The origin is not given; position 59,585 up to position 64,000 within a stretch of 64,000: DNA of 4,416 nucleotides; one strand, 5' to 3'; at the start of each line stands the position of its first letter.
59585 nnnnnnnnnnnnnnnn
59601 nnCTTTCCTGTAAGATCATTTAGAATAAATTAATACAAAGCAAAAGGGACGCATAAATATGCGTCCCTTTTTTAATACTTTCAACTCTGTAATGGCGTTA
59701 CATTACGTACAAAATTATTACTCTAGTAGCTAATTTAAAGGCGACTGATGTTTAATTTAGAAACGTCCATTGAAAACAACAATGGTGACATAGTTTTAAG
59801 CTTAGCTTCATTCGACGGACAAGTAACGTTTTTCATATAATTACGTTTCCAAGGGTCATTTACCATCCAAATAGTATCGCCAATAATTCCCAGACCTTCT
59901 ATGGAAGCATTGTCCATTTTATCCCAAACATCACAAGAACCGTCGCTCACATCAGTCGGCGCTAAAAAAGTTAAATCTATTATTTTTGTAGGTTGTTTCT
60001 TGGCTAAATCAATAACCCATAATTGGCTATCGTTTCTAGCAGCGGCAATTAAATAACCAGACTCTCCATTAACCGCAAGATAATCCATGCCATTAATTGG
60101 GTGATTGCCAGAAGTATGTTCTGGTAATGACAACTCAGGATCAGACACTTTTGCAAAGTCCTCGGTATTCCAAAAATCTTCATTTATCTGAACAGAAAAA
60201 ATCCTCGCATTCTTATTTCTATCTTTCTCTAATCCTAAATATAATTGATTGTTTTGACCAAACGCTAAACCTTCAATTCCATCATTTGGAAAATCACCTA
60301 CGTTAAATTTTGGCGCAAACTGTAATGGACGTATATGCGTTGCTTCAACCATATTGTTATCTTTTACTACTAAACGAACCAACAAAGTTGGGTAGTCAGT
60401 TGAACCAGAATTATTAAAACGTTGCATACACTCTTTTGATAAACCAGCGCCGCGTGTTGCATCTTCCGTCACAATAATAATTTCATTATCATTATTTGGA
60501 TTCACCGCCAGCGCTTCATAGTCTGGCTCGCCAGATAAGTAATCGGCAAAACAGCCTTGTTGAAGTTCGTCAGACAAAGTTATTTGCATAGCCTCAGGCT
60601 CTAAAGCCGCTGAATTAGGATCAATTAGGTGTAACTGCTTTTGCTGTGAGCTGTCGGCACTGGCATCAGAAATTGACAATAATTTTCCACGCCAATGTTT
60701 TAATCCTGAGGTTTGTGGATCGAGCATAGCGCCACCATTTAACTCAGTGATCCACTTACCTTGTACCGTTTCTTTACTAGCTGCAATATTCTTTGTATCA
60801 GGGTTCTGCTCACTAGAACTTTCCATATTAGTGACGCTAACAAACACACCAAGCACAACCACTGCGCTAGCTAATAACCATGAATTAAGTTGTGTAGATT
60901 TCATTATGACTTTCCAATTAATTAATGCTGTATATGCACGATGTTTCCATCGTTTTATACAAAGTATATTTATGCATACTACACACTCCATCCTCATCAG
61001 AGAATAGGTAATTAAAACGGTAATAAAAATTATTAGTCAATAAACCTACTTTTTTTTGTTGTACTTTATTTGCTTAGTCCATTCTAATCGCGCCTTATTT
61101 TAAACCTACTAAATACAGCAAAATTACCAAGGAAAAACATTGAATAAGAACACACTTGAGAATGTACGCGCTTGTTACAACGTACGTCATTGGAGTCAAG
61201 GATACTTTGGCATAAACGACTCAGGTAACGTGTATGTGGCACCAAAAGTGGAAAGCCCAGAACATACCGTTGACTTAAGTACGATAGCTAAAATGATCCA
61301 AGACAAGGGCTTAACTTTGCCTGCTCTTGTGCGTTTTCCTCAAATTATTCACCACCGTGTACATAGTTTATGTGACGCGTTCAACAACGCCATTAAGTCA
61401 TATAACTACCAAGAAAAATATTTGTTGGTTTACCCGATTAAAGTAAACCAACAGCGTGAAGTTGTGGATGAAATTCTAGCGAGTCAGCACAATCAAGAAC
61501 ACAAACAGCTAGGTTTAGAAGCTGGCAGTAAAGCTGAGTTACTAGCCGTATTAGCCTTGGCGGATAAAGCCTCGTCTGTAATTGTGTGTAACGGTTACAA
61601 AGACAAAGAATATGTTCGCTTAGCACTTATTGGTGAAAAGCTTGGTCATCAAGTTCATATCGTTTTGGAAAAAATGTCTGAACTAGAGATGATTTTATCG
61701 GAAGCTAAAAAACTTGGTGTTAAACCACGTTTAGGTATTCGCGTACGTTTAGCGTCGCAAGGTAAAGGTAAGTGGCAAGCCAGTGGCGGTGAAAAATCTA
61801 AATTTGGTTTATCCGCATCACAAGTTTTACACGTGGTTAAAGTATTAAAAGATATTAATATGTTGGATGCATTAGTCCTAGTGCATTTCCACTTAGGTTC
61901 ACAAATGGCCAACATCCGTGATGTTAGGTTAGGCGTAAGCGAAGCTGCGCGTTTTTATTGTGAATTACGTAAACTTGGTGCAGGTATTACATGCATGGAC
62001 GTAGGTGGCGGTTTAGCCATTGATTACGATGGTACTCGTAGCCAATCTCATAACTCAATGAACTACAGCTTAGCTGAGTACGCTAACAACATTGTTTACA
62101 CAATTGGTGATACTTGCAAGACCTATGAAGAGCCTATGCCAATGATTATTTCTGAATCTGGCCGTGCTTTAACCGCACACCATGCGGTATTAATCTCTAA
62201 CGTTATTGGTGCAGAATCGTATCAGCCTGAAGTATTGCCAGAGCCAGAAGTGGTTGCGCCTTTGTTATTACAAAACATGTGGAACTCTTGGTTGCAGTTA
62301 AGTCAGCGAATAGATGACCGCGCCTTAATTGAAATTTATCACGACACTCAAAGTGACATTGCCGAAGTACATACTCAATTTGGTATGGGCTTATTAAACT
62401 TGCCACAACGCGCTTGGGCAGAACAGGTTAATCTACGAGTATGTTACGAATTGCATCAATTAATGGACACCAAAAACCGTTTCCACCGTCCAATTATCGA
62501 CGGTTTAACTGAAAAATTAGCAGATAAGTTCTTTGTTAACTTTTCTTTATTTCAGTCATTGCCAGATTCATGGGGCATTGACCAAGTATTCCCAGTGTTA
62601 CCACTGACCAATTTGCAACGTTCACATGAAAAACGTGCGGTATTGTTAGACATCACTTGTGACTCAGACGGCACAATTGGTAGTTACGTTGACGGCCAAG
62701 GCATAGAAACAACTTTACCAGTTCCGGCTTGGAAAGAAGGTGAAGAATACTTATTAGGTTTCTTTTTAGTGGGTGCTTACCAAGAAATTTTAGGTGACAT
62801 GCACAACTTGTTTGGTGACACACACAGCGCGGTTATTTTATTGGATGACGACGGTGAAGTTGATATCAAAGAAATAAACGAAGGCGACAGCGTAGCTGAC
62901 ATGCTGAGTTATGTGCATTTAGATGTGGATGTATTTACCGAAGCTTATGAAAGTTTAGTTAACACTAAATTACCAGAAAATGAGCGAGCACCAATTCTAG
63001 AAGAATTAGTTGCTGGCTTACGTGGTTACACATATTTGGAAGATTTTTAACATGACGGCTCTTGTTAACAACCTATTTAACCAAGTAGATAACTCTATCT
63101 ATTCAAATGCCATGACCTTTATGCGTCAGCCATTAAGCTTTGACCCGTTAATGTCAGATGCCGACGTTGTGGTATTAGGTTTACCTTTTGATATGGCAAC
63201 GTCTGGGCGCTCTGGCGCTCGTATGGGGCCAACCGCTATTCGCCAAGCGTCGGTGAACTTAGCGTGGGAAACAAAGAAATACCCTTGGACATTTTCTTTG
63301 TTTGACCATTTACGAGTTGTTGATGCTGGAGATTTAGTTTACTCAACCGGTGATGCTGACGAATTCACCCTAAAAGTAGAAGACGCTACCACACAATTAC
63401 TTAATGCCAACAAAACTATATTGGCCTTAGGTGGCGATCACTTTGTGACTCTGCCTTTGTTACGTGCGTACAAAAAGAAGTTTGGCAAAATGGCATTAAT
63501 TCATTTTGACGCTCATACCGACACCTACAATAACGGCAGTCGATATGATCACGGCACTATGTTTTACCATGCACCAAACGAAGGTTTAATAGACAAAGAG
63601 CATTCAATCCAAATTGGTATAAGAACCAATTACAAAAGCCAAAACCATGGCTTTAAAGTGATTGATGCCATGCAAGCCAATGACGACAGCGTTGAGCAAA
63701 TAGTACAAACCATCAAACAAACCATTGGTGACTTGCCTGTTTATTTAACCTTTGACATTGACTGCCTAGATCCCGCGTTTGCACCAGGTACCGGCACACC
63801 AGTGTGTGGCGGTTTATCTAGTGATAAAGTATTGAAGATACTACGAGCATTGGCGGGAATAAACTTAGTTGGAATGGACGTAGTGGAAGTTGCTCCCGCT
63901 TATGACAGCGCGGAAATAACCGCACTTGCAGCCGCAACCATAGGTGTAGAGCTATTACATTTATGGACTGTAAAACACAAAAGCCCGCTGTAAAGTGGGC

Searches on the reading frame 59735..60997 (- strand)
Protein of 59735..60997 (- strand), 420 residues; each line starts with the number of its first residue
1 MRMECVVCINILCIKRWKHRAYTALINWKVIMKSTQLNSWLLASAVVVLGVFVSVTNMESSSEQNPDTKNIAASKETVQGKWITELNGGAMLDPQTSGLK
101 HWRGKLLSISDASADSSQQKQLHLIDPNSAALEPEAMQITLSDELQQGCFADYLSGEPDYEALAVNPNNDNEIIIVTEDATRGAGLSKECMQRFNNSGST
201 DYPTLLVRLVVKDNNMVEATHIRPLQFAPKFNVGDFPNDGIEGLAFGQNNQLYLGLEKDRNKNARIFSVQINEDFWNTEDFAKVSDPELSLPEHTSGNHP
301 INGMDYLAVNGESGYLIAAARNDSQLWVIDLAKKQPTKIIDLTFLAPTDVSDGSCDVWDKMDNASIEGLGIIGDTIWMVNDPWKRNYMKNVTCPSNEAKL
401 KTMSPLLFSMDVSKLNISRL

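Call 8: search_protein_families(library=pfam, proteins=[window:59735-60997:-])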
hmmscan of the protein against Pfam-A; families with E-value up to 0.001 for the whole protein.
window:59735-60997:- (420 aa): 1 family
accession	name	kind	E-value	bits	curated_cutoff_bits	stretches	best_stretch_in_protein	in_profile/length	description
PF13449.12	Phytase-like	-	3.8e-06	27.5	27.6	1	97-381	7-281/284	Esterase-like activity of phytase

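Call 44: search_protein_families(library=ncbifam, proteins=[window:59735-60997:-], max_evalue=0.01)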
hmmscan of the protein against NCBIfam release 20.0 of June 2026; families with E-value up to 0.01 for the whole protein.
window:59735-60997:- (420 aa): 0 families

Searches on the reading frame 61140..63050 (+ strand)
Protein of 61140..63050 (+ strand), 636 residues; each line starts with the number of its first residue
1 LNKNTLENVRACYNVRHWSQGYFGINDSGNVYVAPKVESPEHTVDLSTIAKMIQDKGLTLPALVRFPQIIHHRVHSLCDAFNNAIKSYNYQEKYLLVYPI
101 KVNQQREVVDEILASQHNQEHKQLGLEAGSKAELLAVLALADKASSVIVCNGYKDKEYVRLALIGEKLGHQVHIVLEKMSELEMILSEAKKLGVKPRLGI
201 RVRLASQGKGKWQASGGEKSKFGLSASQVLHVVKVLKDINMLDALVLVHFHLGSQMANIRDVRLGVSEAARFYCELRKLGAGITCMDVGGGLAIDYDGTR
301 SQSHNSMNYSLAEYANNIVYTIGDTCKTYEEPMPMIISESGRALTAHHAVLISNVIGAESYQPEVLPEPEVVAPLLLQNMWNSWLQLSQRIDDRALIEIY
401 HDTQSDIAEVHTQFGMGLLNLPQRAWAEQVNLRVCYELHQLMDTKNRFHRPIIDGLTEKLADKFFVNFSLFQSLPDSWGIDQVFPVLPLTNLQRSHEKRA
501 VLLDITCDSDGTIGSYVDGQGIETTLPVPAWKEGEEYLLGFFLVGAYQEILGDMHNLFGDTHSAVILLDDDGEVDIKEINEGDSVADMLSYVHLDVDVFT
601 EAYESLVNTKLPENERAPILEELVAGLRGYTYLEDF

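Call 59: search_protein_families(library=pfam, proteins=[window:61140-63050:+], max_evalue=0.00001)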
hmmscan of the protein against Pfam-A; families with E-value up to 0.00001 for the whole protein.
window:61140-63050:+ (636 aa): 3 families
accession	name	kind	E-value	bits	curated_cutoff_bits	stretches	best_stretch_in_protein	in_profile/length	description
PF02784.22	Orn_Arg_deC_N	-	3.8e-44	151.4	23.4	1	83-346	10-247/247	Pyridoxal-dependent decarboxylase, pyridoxal binding domain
PF17810.6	Arg_decarb_HB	-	2e-22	79.7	23.3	1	373-456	4-83/84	Arginine decarboxylase helical bundle domain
PF17944.6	Arg_decarbox_C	-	2.5e-12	47.6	23.3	1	585-633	1-51/51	Arginine decarboxylase C-terminal helical extension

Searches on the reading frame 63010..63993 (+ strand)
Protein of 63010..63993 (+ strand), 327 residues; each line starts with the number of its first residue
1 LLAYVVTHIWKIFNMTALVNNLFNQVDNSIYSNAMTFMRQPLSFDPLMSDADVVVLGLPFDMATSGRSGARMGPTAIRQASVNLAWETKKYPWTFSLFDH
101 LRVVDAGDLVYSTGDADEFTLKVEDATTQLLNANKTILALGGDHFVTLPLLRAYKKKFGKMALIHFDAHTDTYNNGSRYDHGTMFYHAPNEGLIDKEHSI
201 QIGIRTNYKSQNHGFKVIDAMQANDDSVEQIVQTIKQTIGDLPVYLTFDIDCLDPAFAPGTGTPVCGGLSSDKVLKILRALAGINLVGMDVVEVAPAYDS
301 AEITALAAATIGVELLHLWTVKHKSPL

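Call 59: search_protein_families(library=pfam, proteins=[window:63010-63993:+], max_evalue=0.00001)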
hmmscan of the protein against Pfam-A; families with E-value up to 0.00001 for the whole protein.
window:63010-63993:+ (327 aa): 1 family
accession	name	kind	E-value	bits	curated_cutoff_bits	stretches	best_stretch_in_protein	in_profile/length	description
PF00491.26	Arginase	-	6.6e-93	311.6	22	1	51-315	1-277/280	Arginase family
